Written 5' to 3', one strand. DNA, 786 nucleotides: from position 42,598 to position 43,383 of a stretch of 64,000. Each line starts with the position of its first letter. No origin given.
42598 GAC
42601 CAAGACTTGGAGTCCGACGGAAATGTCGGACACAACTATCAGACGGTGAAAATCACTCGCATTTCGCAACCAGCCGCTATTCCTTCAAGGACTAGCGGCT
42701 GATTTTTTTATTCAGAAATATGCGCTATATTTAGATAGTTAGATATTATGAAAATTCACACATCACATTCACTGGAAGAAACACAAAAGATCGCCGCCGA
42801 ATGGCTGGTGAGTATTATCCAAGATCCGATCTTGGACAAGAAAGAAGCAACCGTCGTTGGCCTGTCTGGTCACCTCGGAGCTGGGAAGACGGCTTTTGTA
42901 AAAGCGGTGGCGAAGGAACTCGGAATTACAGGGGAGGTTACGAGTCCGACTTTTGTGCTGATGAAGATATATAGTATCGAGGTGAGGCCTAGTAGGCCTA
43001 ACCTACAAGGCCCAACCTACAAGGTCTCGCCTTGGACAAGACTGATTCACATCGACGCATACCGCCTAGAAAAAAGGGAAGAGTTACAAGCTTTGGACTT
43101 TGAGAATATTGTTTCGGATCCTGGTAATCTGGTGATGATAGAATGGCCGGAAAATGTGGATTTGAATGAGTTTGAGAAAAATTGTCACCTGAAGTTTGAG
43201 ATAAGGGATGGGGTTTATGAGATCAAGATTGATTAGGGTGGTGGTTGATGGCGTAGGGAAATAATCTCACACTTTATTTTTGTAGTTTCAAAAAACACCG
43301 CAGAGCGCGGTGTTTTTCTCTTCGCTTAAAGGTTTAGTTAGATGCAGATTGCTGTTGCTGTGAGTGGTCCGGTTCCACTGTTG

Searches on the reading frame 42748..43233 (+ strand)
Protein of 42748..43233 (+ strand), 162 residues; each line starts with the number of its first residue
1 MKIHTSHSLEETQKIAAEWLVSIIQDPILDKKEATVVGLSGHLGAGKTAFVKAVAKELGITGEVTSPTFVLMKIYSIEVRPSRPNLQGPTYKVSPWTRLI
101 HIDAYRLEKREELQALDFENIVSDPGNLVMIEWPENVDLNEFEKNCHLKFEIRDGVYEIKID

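Call 65: search_protein_families(library=pfam, proteins=[window:42748-43233:+], max_evalue=0.001)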
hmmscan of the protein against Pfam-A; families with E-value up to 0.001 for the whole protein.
window:42748-43233:+ (162 aa): 1 family
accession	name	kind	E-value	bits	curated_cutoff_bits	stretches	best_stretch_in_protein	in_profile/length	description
PF02367.23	TsaE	-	5.6e-28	97.9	26.6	1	8-152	3-118/128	Threonylcarbamoyl adenosine biosynthesis protein TsaE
